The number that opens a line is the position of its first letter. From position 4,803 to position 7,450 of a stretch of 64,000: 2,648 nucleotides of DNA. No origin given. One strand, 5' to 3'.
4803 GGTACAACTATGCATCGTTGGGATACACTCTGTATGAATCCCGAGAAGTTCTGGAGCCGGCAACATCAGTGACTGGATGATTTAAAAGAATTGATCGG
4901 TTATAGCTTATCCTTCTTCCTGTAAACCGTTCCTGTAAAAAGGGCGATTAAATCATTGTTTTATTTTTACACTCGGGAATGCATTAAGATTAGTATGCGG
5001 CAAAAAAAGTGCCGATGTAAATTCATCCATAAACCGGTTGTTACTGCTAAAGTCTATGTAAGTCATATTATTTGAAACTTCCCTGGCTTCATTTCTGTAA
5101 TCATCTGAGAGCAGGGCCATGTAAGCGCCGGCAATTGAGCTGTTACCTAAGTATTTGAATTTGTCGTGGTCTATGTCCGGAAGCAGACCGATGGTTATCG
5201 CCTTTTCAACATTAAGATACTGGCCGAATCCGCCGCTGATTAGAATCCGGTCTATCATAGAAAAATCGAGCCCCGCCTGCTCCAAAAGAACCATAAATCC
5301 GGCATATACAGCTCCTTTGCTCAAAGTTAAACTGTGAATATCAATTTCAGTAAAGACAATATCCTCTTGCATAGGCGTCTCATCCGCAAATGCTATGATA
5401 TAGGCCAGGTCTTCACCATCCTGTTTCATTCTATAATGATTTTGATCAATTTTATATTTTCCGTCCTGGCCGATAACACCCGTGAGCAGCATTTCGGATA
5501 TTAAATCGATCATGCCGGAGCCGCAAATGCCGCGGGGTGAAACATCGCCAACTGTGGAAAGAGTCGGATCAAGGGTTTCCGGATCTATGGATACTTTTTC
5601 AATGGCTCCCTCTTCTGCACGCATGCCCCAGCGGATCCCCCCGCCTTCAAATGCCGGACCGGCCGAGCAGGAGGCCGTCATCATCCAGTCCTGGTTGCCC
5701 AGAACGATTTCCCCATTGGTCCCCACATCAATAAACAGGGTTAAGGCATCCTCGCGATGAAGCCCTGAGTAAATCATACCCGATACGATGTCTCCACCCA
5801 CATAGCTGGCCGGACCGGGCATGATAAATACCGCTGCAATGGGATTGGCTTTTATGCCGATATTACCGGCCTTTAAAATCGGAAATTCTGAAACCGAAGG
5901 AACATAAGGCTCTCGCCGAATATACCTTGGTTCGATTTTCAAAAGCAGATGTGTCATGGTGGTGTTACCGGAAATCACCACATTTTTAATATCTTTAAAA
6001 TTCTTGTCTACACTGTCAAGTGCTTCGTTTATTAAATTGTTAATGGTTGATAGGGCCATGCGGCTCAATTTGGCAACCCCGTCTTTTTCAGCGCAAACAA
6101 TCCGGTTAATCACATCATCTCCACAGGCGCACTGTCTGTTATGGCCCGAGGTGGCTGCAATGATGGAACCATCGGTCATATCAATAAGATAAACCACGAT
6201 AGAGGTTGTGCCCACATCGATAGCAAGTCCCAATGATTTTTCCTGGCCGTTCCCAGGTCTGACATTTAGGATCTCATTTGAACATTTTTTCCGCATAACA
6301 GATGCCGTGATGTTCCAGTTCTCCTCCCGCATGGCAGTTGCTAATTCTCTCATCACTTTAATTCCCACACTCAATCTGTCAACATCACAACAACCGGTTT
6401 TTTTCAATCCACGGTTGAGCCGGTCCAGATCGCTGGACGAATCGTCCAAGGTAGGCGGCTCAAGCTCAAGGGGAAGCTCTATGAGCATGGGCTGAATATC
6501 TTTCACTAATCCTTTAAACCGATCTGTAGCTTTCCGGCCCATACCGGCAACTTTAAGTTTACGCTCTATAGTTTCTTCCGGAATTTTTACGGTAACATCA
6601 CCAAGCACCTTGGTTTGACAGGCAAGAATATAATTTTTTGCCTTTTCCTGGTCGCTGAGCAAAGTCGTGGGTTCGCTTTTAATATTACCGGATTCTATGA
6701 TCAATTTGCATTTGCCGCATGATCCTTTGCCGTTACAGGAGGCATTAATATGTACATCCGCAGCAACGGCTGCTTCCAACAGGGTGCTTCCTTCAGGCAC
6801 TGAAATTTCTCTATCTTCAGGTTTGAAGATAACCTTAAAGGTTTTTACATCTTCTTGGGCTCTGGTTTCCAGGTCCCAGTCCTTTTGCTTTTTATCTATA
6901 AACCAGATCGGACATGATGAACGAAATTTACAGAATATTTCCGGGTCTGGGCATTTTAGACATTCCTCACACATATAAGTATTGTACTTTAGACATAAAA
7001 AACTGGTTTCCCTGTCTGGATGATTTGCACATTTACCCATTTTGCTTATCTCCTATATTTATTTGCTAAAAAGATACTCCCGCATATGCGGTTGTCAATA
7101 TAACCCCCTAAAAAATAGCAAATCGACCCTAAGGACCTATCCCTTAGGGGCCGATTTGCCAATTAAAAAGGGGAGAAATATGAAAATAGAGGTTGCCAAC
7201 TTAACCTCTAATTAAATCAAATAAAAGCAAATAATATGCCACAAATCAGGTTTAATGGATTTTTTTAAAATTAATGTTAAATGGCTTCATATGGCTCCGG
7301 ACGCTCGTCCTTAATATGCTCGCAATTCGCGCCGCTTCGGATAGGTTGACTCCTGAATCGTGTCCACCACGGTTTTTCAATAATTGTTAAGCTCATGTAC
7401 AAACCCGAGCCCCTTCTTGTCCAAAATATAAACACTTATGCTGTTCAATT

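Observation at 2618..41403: Eight sigma-54 promoter-like motifs arranged as four divergent pairs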

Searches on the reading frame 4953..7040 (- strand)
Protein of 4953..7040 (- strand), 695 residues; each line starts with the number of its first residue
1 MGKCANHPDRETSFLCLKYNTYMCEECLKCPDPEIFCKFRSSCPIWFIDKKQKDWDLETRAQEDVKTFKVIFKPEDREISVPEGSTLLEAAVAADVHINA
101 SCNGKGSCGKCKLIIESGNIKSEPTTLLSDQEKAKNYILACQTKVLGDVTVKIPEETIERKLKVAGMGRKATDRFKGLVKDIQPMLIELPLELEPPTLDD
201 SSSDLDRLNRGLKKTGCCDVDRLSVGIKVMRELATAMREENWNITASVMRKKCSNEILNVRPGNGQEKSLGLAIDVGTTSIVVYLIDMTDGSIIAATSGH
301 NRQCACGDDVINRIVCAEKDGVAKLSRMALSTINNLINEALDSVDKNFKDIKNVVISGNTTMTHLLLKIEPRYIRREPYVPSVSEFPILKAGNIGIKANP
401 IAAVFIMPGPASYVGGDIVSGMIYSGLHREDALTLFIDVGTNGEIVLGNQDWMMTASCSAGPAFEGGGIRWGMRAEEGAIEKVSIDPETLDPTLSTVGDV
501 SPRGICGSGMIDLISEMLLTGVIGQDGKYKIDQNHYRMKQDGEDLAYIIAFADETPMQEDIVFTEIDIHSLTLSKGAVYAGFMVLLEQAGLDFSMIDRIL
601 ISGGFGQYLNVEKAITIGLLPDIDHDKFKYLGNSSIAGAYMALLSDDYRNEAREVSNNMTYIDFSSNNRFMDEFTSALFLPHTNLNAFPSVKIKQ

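Call 16: search_protein_families(library=pfam, proteins=[window:4953-7040:-], max_evalue=0.01)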
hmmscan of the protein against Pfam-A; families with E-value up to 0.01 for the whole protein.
window:4953-7040:- (695 aa): 5 families
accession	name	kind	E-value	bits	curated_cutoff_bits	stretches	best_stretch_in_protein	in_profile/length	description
PF14574.11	RACo_C_ter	-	1.7e-107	358.8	27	1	433-692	2-261/261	C-terminal domain of RACo the ASKHA domain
PF17651.6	Raco_middle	-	4.8e-56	189.4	26.8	1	270-429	1-162/163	RACo middle region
PF17650.6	RACo_linker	-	5.4e-17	61.8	26.2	1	182-265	8-84/86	RACo linker region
PF00111.32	Fer2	-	3.8e-15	56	21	1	74-145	5-76/77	2Fe-2S iron-sulfur cluster binding domain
PF13510.11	Fer2_4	-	3e-05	24.4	22.8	1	70-145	4-71/82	2Fe-2S iron-sulfur cluster binding domain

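Call 18: find_related_loci(query=window:4953-7040:-, collection=genome_contigs, flank=10000)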
Query window:4953-7040:- (695 aa) in genome_contigs; peptide patterns used: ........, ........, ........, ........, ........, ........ (x = any residue, [..] = any of these).
45 stretches matched a pattern; 7 encode a relative of the query (tblastn E <= 1e-3); 7 distinct loci.
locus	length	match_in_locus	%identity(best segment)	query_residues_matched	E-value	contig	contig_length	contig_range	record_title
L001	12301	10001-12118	92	1-695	0e+0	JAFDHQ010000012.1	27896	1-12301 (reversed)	MAG: Deltaproteobacteria bacterium isolate Meg22_1214_Bin_280 Meg22_1214_Bin_280_scaffold_5029, whole genome shotgun seq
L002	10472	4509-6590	94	1-694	0e+0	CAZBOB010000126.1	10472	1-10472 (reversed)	MAG TPA_asm: uncultured Desulfobacteraceae bacterium isolate binchicken_co34_357 genome assembly, contig: NODE_11073_len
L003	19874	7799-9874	91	1-693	0e+0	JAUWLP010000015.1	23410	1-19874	MAG: Desulfobacteraceae bacterium isolate CSMAG_2375 CSMAG_2375_k141_960382_length_23410_cov_17.4462, whole genome shotg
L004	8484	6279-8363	93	1-695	0e+0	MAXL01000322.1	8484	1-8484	MAG: Desulfobacterales bacterium S5133MH16 k99_27576, whole genome shotgun sequence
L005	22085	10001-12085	66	1-691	0e+0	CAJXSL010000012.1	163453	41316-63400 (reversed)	MAG TPA_asm: uncultured Desulfobacteraceae bacterium isolate SRR6201696_bin.17_MetaBAT_v2.12.1_MAG genome assembly, cont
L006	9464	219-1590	93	116-695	0e+0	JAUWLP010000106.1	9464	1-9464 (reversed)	MAG: Desulfobacteraceae bacterium isolate CSMAG_2375 CSMAG_2375_k141_52729_length_9464_cov_15.8574, whole genome shotgun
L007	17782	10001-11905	45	60-692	3e-180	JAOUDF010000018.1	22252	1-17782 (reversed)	MAG: Nitrospirota bacterium isolate 4_1_Jan_SF_Bin16 4_1_Jan_SF_Bin16_scaffold_727_c1, whole genome shotgun sequence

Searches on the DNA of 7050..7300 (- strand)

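Call 38: search_rna_families(source=window, start=7050, end=7300, threshold=evalue, max_evalue=10)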
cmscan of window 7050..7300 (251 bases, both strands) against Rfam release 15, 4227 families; matches with E-value up to 10: 8.
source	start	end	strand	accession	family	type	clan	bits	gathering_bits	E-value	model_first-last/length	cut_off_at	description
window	7110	7193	-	RF00110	RybB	Gene; sRNA;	-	19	40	0.1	1-79/79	no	RybB RNA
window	7102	7217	+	RF02328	TtnuHACA21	Gene; snRNA; snoRNA; HACA-box;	-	17.4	100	1.3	1-130/130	no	Tetrahymena snoRNA TtnuHACA21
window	7099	7154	-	RF03735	mir-1502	Gene; miRNA;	-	16.7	66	4.6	1-59/59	no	mir-1502 microRNA precursor family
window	7110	7167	-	RF03983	MIR5284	Gene; miRNA;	-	14.9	93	2.3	1-111/111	no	MIR5284 microRNA precursor family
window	7103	7174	-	RF04145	MIR8706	Gene; miRNA;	-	14.4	95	4.9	1-101/101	no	MIR8706 microRNA precursor family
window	7112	7166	-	RF04157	MIR9486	Gene; miRNA;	-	13.1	100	6.6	1-119/119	no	MIR9486 microRNA precursor family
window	7187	7240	-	RF02596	cyano_het_sRNA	Gene; sRNA;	-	11.8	35.7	7.5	1-56/56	no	Cyanobacteria heterocyst sRNA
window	7071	7157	+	RF02677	NsiR4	Gene; sRNA;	-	10.4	40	8.4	1-65/65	no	Nitrogen stress-induced RNA 4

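Call 59: build_rna_model(alignment_id=A3, structure=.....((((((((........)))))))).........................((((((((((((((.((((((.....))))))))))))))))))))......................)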
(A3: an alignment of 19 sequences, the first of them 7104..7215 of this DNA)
Model R1 built from alignment A3 (19 sequences, 122 columns); structure: as given.
model positions 111; base pairs 28; branch points 1; effective number of sequences 1.4; information 0.59 bits per position. Calibrated on 0.2 Mb of random sequence (short: E-values are rough).
structure used (alignment columns):
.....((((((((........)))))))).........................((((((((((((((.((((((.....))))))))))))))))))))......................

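Call 60: search_with_rna_model(model_id=R1, source=window, max_evalue=1)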
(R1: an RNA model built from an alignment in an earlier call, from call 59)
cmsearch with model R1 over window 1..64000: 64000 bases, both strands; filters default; matches with E-value up to 1: 4.
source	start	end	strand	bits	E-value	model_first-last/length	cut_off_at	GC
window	7104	7215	-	125.4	1.6e-27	1-111/111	no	0.4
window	9520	9630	-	107.5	2.7e-23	1-111/111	no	0.42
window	7075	7173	+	38.7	4.5e-07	1-111/111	no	0.45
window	9476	9589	+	13.4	0.41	1-111/111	no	0.45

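Call 61: search_with_rna_model(model_id=R1, sources=[L001, L002, L003, L004, L005, L006, L007, L008, L016, L022, L028, L036, L037, L039, L047, L048, L052, L054, L055, L059, L062, L064, L070, L071, L072, L073, L074, L075, L076, L077, L078, L079, L080, L081, L082, L083, L084, L085, L086, L087, L088, L089, L090, L091, L092, L093, L094, L095, L096, L097, L098, L099, L100, L101, L102, L103, L104, L105], max_evalue=0.1)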
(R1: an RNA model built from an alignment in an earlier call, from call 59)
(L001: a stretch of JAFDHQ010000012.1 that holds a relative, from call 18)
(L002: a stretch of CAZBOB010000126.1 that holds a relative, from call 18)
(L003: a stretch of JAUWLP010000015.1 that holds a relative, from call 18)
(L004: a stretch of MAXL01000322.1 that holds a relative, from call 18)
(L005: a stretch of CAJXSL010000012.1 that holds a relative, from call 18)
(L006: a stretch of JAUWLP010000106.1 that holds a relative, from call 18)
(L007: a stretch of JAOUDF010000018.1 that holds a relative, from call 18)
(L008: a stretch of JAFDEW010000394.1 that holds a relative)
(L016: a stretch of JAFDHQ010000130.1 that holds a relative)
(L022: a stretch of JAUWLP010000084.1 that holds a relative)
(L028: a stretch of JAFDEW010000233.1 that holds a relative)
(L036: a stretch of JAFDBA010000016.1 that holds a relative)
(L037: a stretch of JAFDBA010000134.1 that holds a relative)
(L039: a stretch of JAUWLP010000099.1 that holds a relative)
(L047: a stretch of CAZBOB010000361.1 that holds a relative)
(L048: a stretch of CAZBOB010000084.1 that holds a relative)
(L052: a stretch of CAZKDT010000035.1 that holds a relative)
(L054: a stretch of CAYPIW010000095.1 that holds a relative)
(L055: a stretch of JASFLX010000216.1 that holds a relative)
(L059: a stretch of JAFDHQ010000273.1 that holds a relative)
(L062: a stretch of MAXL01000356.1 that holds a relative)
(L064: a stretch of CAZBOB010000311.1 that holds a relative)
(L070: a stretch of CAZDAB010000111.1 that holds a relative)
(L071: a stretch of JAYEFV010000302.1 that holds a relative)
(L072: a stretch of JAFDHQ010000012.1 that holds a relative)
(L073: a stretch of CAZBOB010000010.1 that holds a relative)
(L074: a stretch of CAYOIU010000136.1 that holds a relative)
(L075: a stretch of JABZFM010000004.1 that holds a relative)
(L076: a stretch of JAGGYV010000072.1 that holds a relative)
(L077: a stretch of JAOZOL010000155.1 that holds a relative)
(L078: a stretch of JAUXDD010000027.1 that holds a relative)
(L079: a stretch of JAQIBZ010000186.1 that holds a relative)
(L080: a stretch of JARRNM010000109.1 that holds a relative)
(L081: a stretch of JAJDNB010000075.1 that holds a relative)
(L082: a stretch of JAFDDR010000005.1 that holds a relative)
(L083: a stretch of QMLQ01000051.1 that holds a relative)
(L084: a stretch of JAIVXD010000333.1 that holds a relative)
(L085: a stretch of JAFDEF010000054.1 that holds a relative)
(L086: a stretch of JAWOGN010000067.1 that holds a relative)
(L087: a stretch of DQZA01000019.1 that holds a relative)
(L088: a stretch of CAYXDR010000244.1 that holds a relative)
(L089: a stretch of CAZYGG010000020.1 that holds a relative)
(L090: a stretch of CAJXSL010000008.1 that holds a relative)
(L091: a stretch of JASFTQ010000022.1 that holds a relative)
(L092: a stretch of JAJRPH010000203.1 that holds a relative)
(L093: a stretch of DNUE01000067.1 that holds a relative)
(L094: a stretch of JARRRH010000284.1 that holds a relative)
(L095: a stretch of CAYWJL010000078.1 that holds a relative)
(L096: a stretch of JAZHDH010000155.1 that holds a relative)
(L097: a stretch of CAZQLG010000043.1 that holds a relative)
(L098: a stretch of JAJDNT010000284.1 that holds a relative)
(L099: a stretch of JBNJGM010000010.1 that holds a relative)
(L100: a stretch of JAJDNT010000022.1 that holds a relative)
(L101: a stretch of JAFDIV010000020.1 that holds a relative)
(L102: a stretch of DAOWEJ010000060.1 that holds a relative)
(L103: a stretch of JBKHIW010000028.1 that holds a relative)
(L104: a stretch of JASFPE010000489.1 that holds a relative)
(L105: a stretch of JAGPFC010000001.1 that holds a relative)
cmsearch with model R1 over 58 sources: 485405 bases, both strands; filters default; matches with E-value up to 0.1: 29.
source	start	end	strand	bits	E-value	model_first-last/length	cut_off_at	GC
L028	200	311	-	126.6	6.3e-27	1-111/111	no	0.45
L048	6420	6531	-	125.5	1.2e-26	1-111/111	no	0.39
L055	3415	3524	-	124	2.6e-26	1-111/111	no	0.42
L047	1714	1825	+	123.2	4e-26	1-111/111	no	0.46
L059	652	761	+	122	7.7e-26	1-111/111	no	0.42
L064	1599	1708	+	120.2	2e-25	1-111/111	no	0.4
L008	1960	2071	-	118.2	6.1e-25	1-111/111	no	0.46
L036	7816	7927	-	116.7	1.4e-24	1-111/111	no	0.43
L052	3926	4037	+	114.1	5.6e-24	1-111/111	no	0.45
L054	208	319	+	112.1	1.7e-23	1-111/111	no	0.49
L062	500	610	+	111.3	2.5e-23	1-111/111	no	0.42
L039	4883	4992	+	111.3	2.5e-23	1-111/111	no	0.43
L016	2092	2201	+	107.8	1.7e-22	1-111/111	no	0.44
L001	9827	9936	+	107.3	2.3e-22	1-111/111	no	0.43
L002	4335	4444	+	106.3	3.8e-22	1-111/111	no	0.38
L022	2768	2876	+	103.1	2.1e-21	1-111/111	no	0.47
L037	6101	6210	-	100.6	8.6e-21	1-111/111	no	0.4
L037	4353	4462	-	91.9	9.6e-19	1-111/111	no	0.45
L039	6629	6739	+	91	1.5e-18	1-111/111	no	0.43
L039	6670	6769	-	28.2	0.001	1-111/111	no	0.4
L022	2809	2920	-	27.7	0.0013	1-111/111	no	0.46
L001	9879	9943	-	27.2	0.0017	35-99/111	no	0.4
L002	4387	4451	-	27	0.002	35-99/111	no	0.35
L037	4323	4421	+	22.1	0.029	1-111/111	no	0.4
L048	6387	6489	+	21.4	0.04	1-111/111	no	0.44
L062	542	661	-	20.9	0.053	1-111/111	no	0.36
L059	692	802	-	20.2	0.08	1-111/111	no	0.45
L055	3374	3484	+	20.2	0.08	1-111/111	no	0.45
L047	1768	1816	-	19.9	0.094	51-99/111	no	0.59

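Call 73: search_with_rna_model(model_id=R1, sources=[L106, L107, L108, L109, L110, L111, L112, L113, L114, L115, L116, L117, L118, L119, L120, L121, L122, L123, L124, L125, L126, L127, L128, L129, L130, L131], max_evalue=0.01)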
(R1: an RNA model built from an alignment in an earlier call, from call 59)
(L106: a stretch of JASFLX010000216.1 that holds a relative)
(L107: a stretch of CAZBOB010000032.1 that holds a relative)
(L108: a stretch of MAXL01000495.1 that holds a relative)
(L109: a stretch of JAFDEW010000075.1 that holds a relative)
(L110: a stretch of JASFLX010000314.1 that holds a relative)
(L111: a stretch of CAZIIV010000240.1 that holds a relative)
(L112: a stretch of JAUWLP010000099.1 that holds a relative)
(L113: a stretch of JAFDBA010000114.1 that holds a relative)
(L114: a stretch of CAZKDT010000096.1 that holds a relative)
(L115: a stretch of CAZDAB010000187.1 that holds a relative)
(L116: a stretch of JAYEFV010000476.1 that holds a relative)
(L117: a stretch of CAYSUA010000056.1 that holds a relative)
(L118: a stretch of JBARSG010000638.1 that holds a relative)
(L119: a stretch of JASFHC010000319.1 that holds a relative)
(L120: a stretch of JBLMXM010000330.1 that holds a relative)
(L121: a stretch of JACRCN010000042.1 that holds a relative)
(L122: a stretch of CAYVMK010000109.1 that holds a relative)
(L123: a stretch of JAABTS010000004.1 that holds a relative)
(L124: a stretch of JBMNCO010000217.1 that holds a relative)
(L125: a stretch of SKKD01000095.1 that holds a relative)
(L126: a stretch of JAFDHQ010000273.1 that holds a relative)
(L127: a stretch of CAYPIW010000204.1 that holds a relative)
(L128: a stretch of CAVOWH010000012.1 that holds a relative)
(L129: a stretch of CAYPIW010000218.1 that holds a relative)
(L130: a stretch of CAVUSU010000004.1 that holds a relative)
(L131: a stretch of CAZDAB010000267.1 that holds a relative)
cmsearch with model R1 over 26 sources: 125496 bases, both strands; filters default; matches with E-value up to 0.01: 5.
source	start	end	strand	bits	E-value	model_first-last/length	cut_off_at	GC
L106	1823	1932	+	124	6.7e-27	1-111/111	no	0.42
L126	652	761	+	122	2e-26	1-111/111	no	0.42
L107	3918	4028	+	105.3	1.7e-22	1-111/111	no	0.46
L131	89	199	+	104.6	2.5e-22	1-111/111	no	0.46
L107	3959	4066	-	27.4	0.00041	1-111/111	no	0.43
